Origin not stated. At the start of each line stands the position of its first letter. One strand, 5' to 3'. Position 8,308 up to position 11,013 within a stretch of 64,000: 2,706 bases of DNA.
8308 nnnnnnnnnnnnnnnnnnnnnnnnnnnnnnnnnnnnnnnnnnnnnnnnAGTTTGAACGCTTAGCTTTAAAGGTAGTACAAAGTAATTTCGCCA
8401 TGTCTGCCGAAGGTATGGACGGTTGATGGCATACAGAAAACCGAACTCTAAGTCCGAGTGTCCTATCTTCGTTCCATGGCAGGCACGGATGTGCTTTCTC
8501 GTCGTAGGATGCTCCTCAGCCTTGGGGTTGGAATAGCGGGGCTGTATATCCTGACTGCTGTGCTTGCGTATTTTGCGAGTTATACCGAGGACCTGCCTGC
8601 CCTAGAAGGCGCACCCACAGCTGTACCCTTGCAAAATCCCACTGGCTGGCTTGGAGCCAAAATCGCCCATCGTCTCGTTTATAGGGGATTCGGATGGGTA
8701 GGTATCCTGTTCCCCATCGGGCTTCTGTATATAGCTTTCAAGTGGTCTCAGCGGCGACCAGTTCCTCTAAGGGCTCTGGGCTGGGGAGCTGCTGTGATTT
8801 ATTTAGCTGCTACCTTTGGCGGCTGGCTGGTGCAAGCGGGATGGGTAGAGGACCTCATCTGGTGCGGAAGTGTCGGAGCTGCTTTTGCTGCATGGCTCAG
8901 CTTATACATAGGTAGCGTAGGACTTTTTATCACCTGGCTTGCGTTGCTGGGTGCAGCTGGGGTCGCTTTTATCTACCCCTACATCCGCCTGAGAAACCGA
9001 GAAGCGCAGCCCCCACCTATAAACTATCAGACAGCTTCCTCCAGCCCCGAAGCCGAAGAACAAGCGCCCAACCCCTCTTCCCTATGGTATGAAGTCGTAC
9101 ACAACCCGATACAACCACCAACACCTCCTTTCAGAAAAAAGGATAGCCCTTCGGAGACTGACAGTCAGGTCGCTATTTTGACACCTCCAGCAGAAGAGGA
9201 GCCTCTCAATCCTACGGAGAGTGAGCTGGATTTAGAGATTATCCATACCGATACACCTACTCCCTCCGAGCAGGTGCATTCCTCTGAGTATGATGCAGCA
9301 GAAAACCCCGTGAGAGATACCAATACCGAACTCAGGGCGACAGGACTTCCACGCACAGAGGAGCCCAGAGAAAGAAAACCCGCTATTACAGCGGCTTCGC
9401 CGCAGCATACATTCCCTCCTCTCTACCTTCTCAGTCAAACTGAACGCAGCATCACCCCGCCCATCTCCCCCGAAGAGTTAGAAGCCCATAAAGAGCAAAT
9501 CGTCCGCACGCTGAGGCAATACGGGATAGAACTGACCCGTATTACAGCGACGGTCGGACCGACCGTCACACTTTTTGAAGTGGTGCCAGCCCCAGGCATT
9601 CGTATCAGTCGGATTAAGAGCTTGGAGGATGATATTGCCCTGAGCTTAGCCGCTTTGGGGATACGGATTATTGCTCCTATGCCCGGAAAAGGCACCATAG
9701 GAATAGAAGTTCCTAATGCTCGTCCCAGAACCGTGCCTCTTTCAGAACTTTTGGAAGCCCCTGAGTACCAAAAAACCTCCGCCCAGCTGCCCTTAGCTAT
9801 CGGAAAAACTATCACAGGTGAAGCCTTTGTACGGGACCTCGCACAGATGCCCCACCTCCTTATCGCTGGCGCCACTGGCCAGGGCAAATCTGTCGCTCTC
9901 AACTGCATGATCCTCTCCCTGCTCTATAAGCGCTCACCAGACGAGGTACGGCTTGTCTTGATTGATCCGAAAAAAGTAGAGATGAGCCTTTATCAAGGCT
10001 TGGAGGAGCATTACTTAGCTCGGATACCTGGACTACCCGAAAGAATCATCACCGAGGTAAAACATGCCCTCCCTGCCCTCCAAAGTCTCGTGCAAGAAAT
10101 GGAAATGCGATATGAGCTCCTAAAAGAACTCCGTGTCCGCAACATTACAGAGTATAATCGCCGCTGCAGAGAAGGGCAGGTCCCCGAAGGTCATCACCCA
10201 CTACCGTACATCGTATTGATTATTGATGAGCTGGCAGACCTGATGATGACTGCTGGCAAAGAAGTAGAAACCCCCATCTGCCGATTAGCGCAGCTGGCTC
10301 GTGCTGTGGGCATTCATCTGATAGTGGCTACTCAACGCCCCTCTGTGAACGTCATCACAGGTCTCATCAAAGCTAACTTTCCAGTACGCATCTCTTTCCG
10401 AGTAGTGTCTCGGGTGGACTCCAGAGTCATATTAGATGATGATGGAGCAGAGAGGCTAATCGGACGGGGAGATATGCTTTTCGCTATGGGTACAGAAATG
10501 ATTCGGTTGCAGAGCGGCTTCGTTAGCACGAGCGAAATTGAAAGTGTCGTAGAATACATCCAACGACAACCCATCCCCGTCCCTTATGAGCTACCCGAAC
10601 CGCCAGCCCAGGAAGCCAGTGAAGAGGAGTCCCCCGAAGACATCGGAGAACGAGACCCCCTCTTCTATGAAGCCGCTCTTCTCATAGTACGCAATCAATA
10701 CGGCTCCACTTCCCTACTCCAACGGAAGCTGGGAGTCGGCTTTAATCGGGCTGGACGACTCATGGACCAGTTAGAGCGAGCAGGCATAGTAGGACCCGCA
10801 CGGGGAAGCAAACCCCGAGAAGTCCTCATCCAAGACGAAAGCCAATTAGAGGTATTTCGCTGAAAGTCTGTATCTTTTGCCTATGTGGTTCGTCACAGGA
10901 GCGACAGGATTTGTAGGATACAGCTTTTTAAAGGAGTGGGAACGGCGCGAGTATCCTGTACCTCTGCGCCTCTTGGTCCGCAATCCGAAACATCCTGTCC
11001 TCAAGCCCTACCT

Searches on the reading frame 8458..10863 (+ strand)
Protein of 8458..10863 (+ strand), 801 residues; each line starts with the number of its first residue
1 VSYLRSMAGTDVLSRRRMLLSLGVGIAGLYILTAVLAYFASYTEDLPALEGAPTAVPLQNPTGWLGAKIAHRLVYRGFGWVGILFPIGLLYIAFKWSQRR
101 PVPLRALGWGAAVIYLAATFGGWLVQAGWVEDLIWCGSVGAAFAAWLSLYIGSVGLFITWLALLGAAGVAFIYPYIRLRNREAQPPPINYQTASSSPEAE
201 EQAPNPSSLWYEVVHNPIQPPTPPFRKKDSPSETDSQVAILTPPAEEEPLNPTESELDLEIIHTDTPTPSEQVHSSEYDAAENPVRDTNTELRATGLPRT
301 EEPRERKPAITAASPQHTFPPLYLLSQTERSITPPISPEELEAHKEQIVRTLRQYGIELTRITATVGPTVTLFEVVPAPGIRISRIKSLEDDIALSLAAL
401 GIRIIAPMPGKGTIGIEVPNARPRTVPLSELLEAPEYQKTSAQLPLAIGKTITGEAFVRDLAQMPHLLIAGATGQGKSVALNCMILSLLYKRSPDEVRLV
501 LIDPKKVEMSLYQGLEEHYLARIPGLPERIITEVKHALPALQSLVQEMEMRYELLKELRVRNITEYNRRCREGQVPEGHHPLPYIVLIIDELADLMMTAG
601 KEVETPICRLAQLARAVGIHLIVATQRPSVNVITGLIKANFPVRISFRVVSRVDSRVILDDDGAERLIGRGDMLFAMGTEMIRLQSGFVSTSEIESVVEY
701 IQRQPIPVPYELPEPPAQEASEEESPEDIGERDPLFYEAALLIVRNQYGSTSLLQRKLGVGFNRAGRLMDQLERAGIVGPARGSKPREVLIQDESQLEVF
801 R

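Call 58: search_protein_families(library=ncbifam, proteins=[window:8458-10863:+], max_evalue=0.00001)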
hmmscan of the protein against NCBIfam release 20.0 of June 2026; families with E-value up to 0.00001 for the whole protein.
window:8458-10863:+ (801 aa): 5 families
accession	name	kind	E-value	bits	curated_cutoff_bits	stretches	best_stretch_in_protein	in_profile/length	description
NF007615.0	PRK10263.1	equivalog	5.4e-110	368.9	1566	1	315-790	862-1349/1355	DNA translocase FtsK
TIGR03928.1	T7_EssCb_Firm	equivalog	2.2e-31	108.4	778.4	1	464-677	469-671/1296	type VII secretion protein EssC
TIGR03924.1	T7SS_EccC_a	equivalog_domain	4.5e-26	91.8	509.15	1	465-690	451-670/673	type VII secretion protein EccCa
TIGR03925.1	T7SS_EccC_b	equivalog_domain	2.6e-18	65.6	346.55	2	423-521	323-415/564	type VII secretion protein EccCb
NF041214.1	plasmid_TraB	equivalog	1.1e-13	50.6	800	1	465-662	249-422/639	plasmid transfer protein TraB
